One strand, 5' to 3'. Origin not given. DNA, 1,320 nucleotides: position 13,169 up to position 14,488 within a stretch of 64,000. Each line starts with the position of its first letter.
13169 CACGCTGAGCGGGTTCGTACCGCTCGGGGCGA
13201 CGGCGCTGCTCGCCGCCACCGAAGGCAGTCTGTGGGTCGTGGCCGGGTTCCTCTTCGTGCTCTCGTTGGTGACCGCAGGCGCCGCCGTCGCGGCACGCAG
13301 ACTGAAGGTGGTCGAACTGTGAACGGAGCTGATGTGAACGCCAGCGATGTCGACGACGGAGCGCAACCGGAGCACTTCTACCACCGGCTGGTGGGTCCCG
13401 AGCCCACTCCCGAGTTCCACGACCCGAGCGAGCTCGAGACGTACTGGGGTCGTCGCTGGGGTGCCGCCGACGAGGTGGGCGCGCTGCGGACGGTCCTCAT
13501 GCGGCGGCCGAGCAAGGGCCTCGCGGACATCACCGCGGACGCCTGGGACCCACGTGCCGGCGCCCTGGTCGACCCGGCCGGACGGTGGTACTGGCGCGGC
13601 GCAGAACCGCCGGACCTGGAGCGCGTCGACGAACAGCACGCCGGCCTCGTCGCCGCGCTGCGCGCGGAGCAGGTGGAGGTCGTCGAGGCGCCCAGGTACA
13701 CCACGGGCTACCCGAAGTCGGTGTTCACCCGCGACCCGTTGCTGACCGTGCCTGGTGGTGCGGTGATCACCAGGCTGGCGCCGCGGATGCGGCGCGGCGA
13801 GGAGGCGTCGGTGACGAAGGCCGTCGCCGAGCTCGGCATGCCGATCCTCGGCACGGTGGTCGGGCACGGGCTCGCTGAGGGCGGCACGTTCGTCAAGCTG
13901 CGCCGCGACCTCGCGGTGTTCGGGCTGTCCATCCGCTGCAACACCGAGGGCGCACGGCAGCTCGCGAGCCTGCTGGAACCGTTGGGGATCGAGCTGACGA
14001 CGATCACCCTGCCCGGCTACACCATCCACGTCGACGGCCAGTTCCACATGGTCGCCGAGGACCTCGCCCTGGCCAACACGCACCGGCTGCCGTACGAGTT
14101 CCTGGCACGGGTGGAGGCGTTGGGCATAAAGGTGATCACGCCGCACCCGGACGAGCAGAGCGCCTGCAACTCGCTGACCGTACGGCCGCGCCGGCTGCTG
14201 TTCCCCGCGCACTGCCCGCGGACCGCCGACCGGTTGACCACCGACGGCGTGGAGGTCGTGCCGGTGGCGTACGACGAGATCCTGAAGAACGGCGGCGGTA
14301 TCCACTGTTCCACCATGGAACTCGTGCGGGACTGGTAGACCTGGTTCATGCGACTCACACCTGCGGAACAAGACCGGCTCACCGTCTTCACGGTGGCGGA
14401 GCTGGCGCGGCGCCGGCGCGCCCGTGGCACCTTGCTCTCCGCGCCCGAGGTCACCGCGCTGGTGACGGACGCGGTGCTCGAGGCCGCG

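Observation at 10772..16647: Accessory-less urease (gamma-beta fusion + alpha) in one operon with a guanidino-modifying enzyme and an MFS transporter under a PucR regulator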

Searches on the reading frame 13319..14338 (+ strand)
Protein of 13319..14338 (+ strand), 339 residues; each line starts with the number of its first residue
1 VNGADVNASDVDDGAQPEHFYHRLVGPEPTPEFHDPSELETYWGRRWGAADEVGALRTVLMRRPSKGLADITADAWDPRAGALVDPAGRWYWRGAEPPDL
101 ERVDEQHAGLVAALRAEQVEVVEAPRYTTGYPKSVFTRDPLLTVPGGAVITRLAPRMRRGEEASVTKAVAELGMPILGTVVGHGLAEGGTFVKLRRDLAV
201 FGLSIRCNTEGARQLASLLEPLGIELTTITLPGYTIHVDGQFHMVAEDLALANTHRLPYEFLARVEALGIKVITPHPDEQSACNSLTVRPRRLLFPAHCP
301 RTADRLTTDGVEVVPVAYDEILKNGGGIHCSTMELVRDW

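Call 5: search_protein_families(library=pfam, proteins=[window:13319-14338:+])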
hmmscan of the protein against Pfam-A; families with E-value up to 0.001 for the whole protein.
window:13319-14338:+ (339 aa): 3 families
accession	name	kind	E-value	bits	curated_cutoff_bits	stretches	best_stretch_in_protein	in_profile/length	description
PF02274.22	ADI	-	1.9e-13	50.7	22.8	1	128-219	118-219/377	Arginine deiminase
PF19420.4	DDAH_eukar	-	1.3e-09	38.2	23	1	102-335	27-290/291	N,N dimethylarginine dimethylhydrolase, eukaryotic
PF04371.20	PAD_porph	-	0.00096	18.9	25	0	309-334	294-319/321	Porphyromonas-type peptidyl-arginine deiminase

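Call 6: search_protein_families(library=ncbifam, proteins=[window:13319-14338:+], max_evalue=0.001)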
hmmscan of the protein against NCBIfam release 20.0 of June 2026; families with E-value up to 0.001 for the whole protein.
window:13319-14338:+ (339 aa): 7 families
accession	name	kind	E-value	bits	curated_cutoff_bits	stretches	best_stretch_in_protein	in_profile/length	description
NF045658.1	DiMArgaseDdah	equivalog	2.3e-22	80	450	1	98-333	26-252/254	dimethylargininase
NF045660.1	DiMthArgaseDdahStm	equivalog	5.4e-22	78.8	340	1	99-331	25-245/249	dimethylargininase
NF002381.0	PRK01388.1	subfamily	8.4e-15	54.6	414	2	280-338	345-403/405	arginine deiminase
TIGR01078.1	arcA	equivalog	2.7e-12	46.1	489.1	0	132-220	153-248/408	arginine deiminase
NF045659.1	DiMArgaseDdahMtb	equivalog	1e-06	28.2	300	1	106-335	58-283/283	dimethylargininase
NF052232.1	Arg_dihydro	equivalog_domain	4.2e-06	26.2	450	1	101-333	33-265/266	arginine dihydrolase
NF052231.1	bifunc_ArgZ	exception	1.5e-05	23.4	1025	1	101-335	35-269/696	bifunctional arginine dihydrolase/ornithine cyclodeaminase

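Call 12: find_homologous_proteins(query=window:13319-14338:+, max_evalue=0.00001)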
Query window:13319-14338:+ (339 aa): 953 proteins with E <= 0.00001 among 8000 candidates; the best 120 are listed.
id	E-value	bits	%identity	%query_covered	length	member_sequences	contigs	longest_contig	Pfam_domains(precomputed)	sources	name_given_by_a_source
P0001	7.2e-211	718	100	93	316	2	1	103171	PF19420.6,PF02274.23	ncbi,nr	ncbi:MAG: amidinotransferase [Streptosporangiales bacterium]|nr:amidinotransferase [Streptosporangia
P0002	1.0e-181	622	81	100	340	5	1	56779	PF19420.6,PF02274.23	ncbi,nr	ncbi:MAG: amidinotransferase [Streptosporangiales bacterium]|nr:amidinotransferase [Streptosporangia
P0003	5.8e-178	610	80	95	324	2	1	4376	PF19420.6,PF02274.23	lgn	-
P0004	3.7e-176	604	79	98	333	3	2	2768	PF19420.6,PF02274.23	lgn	-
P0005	1.7e-175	601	80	97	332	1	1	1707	PF19420.6,PF02274.23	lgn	-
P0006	3.4e-175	600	80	97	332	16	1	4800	PF19420.6,PF02274.23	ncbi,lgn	ncbi:dimethylarginine dimethylaminohydrolase family protein [Nonomuraea sp. NPDC004297]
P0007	3.1e-159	548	73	97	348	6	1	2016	PF19420.6,PF02274.23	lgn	-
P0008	3.4e-140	485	66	97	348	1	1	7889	PF19420.6,PF02274.23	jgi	jgi:N-dimethylarginine dimethylaminohydrolase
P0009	4.7e-132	459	61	98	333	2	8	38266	PF19420.6,PF02274.23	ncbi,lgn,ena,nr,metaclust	ncbi:MAG: amidinotransferase [Microbacterium sp. SCN 70-18]|nr:hypothetical protein [Microbacterium 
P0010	5.0e-132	458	61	95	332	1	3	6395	PF19420.6,PF02274.23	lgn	-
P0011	5.4e-131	455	61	97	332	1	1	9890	PF19420.6,PF02274.23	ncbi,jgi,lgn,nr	ncbi:MAG: hypothetical protein LBC97_15740 [Bifidobacteriaceae bacterium]|jgi:N-dimethylarginine dim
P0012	8.4e-131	454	59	98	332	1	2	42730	PF19420.6,PF02274.23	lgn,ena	-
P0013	2.2e-130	453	62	95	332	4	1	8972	PF19420.6,PF02274.23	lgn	-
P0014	2.4e-130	453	62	95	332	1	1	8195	PF19420.6,PF02274.23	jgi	-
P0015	3.0e-130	453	61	95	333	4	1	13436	PF19420.6,PF02274.23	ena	-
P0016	9.4e-130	451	61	95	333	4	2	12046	PF19420.6,PF02274.23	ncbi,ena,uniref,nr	ncbi:MAG TPA: hypothetical protein H9830_01740 [Candidatus Agrococcus pullicola]|uniref:Amidinotrans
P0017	2.2e-129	450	60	95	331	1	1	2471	PF19420.6,PF02274.23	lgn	-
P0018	2.8e-129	449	61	95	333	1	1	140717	PF19420.6,PF02274.23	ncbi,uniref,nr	ncbi:dimethylarginine dimethylaminohydrolase family protein [Homoserinimonas sp. OAct 916]|uniref:di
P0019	2.6e-127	443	60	95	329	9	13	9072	PF19420.6,PF02274.23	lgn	-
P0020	9.8e-127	441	60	95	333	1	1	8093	PF19420.6,PF02274.23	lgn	-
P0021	1.4e-126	441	59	95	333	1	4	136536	PF19420.6,PF02274.23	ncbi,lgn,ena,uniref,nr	ncbi:hypothetical protein BLJ79_17655 [Arthrobacter sp. UCD-GKA]|uniref:dimethylarginine dimethylami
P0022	4.6e-122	426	60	94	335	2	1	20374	PF19420.6,PF02274.23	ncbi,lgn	-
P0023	6.3e-122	425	60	94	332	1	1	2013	PF19420.6,PF02274.23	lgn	-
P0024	9.2e-122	425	59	94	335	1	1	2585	PF19420.6,PF02274.23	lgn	-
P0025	1.1e-121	424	56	98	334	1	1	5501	PF19420.6,PF02274.23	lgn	-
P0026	1.4e-121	424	60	94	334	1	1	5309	PF19420.6,PF02274.23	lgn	-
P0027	1.5e-121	424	61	94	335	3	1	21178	PF19420.6,PF02274.23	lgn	-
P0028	2.1e-121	424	62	94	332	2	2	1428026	PF19420.6,PF02274.23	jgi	jgi:N-dimethylarginine dimethylaminohydrolase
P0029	2.7e-121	423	60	94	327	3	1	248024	PF19420.6,PF02274.23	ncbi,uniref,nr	ncbi:dimethylarginine dimethylaminohydrolase family protein [Microtetraspora fusca]|uniref:dimethyla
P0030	6.7e-121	422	58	95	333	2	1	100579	PF19420.6,PF02274.23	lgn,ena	-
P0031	1.5e-120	421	67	82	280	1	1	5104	PF19420.6,PF02274.23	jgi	jgi:N-dimethylarginine dimethylaminohydrolase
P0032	7.6e-120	418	59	94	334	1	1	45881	PF19420.6,PF02274.23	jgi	-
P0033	1.6e-119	417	60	94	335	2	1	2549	PF19420.6,PF02274.23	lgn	-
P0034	1.8e-119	417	59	94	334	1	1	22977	PF19420.6,PF02274.23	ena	-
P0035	5.6e-119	416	59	94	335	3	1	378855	PF19420.6,PF02274.23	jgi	jgi:N-dimethylarginine dimethylaminohydrolase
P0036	7.7e-119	415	59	94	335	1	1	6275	PF19420.6,PF02274.23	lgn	-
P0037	1.0e-118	415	58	94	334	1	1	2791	PF19420.6,PF02274.23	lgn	-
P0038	1.2e-118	414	59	94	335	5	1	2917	PF19420.6,PF02274.23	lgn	-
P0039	1.4e-118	414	57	100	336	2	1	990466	PF19420.6,PF02274.23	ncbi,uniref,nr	ncbi:amidinotransferase [Labedella phragmitis]|uniref:Amidinotransferase n=1 Tax=Labedella phragmiti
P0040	1.6e-118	414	59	94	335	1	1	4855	PF19420.6,PF02274.23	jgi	jgi:N-dimethylarginine dimethylaminohydrolase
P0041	1.9e-118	414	60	94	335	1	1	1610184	PF19420.6,PF02274.23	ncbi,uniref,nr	ncbi:dimethylarginine dimethylaminohydrolase family protein [Labedella endophytica]|uniref:Amidinotr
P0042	2.2e-118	414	59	95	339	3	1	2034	PF19420.6,PF02274.23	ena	-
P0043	3.6e-118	413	59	94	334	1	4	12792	PF19420.6,PF02274.23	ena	-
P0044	3.8e-118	413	60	94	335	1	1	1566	PF19420.6,PF02274.23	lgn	-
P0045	3.8e-118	413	59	94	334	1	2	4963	PF19420.6,PF02274.23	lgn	-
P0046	4.0e-118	413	60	94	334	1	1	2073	PF19420.6,PF02274.23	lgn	-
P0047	7.8e-118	412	61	94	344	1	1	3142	PF19420.6,PF02274.23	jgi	jgi:N-dimethylarginine dimethylaminohydrolase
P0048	1.6e-117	411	59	94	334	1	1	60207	PF19420.6,PF02274.23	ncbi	ncbi:MAG: dimethylarginine dimethylaminohydrolase family protein [Rhodoglobus sp.]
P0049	1.9e-117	411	56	100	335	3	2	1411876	PF19420.6,PF02274.23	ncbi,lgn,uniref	ncbi:arginine deiminase family protein [Microbacterium sp. NPDC079995]|uniref:dimethylarginine dimet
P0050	4.2e-117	409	58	94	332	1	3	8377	PF19420.6,PF02274.23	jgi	jgi:N-dimethylarginine dimethylaminohydrolase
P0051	4.3e-117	409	59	94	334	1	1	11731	PF19420.6,PF02274.23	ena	-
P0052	4.3e-117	409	59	94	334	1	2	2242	PF19420.6,PF02274.23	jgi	-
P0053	9.5e-117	408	59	94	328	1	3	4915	PF19420.6,PF02274.23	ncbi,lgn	-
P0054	9.6e-117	408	58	94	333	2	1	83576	PF19420.6,PF02274.23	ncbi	ncbi:MAG: arginine deiminase family protein [Microbacterium arborescens]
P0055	9.6e-117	408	55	96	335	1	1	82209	PF19420.6,PF02274.23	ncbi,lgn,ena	-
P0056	1.4e-116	408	58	94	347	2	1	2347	PF19420.6,PF02274.23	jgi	jgi:N-dimethylarginine dimethylaminohydrolase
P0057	1.5e-116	408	59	94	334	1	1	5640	PF19420.6,PF02274.23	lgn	-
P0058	1.5e-116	408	60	94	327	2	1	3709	PF19420.6,PF02274.23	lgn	-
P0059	1.9e-116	407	60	94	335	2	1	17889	PF19420.6,PF02274.23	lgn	-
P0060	2.5e-116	407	57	95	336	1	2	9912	PF19420.6,PF02274.23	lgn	-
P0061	3.5e-116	406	57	94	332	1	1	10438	PF19420.6,PF02274.23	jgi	jgi:N-dimethylarginine dimethylaminohydrolase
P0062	4.3e-116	406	59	94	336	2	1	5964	PF19420.6,PF02274.23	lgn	-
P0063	5.4e-116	406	58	94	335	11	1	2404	PF19420.6,PF02274.23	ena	-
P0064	7.7e-116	405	57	94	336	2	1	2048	PF19420.6,PF02274.23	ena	-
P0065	8.0e-116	405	58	94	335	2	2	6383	PF19420.6,PF02274.23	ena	-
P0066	8.7e-116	405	57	94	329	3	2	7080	PF19420.6,PF02274.23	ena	-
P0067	9.1e-116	405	57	94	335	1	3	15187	PF19420.6,PF02274.23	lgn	-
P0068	9.3e-116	405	59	95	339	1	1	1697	PF19420.6,PF02274.23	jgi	jgi:N-dimethylarginine dimethylaminohydrolase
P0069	1.1e-115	405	56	94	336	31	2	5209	PF19420.6,PF02274.23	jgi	jgi:N-dimethylarginine dimethylaminohydrolase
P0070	1.4e-115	404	58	94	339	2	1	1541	PF19420.6,PF02274.23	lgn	-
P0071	1.5e-115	404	59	94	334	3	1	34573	PF19420.6,PF02274.23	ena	-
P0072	2.6e-115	404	60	94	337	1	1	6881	PF19420.6,PF02274.23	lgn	-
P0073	3.0e-115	403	59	94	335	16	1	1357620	PF19420.6,PF02274.23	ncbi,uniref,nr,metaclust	ncbi:dimethylarginine dimethylaminohydrolase family protein [Microbacterium sp. TNHR37B]|uniref:dime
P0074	3.7e-115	403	58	94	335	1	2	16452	PF19420.6,PF02274.23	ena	-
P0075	3.8e-115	403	56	98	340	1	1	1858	PF19420.6,PF02274.23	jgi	jgi:N-dimethylarginine dimethylaminohydrolase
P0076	4.4e-115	403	58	94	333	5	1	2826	PF19420.6,PF02274.23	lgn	-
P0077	7.1e-115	402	57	96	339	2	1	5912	PF19420.6,PF02274.23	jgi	jgi:N-dimethylarginine dimethylaminohydrolase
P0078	1.0e-114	402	57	94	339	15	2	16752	PF19420.6,PF02274.23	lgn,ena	-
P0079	1.2e-114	401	58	94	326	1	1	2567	PF19420.6,PF02274.23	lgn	-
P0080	1.4e-114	401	58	95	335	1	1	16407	PF19420.6,PF02274.23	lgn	-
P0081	1.8e-114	401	57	94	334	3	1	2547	PF19420.6,PF02274.23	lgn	-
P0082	1.9e-114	401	56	96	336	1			PF19420.6,PF02274.23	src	-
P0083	2.4e-114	400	58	94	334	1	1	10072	PF19420.6,PF02274.23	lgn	-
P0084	4.9e-114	399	57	94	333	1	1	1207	PF19420.6,PF02274.23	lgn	-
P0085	6.6e-114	399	58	94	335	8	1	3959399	PF19420.6,PF02274.23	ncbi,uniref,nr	ncbi:hypothetical protein KIV56_09270 [Cryobacterium breve]|uniref:Amidinotransferase n=1 Tax=Cryoba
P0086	8.5e-114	399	58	94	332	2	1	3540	PF19420.6,PF02274.23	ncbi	-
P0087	1.2e-113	398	57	94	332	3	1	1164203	PF19420.6,PF02274.23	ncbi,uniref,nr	ncbi:dimethylarginine dimethylaminohydrolase family protein [Microbacterium paludicola]|uniref:dimet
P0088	1.3e-113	398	57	94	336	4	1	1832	PF19420.6,PF02274.23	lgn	-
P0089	2.0e-113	397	56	94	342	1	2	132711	PF19420.6,PF02274.23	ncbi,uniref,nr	ncbi:dimethylarginine dimethylaminohydrolase family protein [Microbacterium marinilacus]|uniref:Amid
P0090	2.0e-113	397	59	95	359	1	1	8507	PF19420.6,PF02274.23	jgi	jgi:N-dimethylarginine dimethylaminohydrolase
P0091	2.8e-113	397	59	94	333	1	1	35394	PF19420.6,PF02274.23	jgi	-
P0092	3.4e-113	397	56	94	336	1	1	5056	PF19420.6,PF02274.23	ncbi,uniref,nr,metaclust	ncbi:hypothetical protein JF66_13885 [Cryobacterium sp. MLB-32]|uniref:dimethylarginine dimethylamin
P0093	4.4e-113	396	57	98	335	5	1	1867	PF19420.6,PF02274.23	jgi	jgi:N-dimethylarginine dimethylaminohydrolase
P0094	4.4e-113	396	57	95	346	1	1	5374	PF19420.6,PF02274.23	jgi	jgi:N-dimethylarginine dimethylaminohydrolase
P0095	5.6e-113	396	60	96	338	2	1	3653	PF19420.6,PF02274.23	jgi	jgi:N-dimethylarginine dimethylaminohydrolase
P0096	5.7e-113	396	58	94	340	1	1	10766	PF19420.6,PF02274.23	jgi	jgi:N-dimethylarginine dimethylaminohydrolase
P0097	1.1e-112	395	56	94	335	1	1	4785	PF19420.6,PF02274.23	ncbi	-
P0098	1.2e-112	395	56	94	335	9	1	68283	PF19420.6,PF02274.23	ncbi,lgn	-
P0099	1.3e-112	395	55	97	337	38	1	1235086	PF19420.6,PF02274.23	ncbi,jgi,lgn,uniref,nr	ncbi:dimethylarginine dimethylaminohydrolase family protein [Pseudoclavibacter sp. RFBB5]|jgi:N-dime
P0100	1.4e-112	395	56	95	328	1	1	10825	PF19420.6,PF02274.23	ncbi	-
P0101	1.4e-112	394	55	94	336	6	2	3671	PF19420.6,PF02274.23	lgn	-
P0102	1.8e-112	394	57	94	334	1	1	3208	PF19420.6,PF02274.23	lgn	-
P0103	2.0e-112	394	57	94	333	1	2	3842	PF19420.6,PF02274.23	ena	-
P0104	2.3e-112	394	55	98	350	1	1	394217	PF19420.6,PF02274.23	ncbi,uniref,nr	ncbi:arginine deiminase family protein [Microbacterium sp. zg.B48]|uniref:dimethylarginine dimethyla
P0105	2.4e-112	394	58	94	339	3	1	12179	PF19420.6,PF02274.23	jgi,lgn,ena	-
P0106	2.5e-112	394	57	95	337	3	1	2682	PF19420.6,PF02274.23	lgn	-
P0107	5.1e-112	393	57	97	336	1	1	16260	PF19420.6,PF02274.23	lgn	-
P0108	5.1e-112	393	57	94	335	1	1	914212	PF19420.6,PF02274.23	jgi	jgi:N-dimethylarginine dimethylaminohydrolase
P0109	5.6e-112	393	58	94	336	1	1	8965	PF19420.6,PF02274.23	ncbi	-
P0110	5.6e-112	393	57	94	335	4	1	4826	PF19420.6,PF02274.23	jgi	-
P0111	7.7e-112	392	56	99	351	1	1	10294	PF19420.6,PF02274.23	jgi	jgi:N-dimethylarginine dimethylaminohydrolase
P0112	1.1e-111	392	57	99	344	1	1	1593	PF19420.6,PF02274.23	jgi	jgi:N-dimethylarginine dimethylaminohydrolase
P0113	1.3e-111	391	59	87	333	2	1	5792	PF19420.6,PF02274.23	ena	-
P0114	1.3e-111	391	57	94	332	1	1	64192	PF19420.6,PF02274.23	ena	-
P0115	1.4e-111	391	57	94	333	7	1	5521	PF19420.6,PF02274.23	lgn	-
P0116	1.6e-111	391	55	96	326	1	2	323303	PF19420.6,PF02274.23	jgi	jgi:N-dimethylarginine dimethylaminohydrolase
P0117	2.0e-111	391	58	94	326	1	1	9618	PF19420.6,PF02274.23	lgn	-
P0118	2.8e-111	390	55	94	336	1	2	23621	PF19420.6,PF02274.23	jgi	jgi:N-dimethylarginine dimethylaminohydrolase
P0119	3.9e-111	390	57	95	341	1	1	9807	PF19420.6,PF02274.23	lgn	-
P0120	5.8e-111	389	58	97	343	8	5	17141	PF19420.6,PF02274.23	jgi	jgi:N-dimethylarginine dimethylaminohydrolase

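Call 13: find_encoding_contigs(protein=P0001, flank=10000, max_places=3)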
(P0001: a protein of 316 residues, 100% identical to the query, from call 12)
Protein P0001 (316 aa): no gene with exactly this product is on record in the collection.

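Call 14: find_encoding_contigs(protein=P0002, flank=10000, max_places=3)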
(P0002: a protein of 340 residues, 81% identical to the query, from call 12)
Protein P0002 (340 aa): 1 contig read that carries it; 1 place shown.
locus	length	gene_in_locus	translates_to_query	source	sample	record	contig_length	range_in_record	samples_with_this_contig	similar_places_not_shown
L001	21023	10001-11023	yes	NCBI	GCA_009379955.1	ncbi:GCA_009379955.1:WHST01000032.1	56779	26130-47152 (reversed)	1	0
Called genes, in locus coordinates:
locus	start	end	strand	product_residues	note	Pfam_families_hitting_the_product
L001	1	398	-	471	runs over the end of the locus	PF07690:MFS_1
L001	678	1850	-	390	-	PF00126:HTH_1, PF20434:BD-FAE (faint), PF07859:Abhydrolase_3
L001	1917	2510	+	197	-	PF07859:Abhydrolase_3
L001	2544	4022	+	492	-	PF07690:MFS_1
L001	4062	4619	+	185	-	PF01872:RibD_C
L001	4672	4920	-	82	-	PF04655:APH_6_hur (weak)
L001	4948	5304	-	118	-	-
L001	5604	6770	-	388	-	PF07690:MFS_1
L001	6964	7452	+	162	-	PF06348:DUF1059 (weak)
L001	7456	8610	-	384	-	PF14361:RsbRD_N, PF17853:GGDEF_2 (weak), PF13556:HTH_30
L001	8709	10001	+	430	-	PF00083:Sugar_tr, PF07690:MFS_1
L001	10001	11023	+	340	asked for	PF02274:ADI (faint), PF19420:DDAH_eukar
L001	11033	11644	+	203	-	PF00547:Urease_gamma, PF00699:Urease_beta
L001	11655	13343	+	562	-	PF00449:Urease_alpha, PF07969:Amidohydro_3 (faint), PF01979:Amidohydro_1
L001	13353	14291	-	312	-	PF26233:NicX, PF02073:Peptidase_M29 (weak)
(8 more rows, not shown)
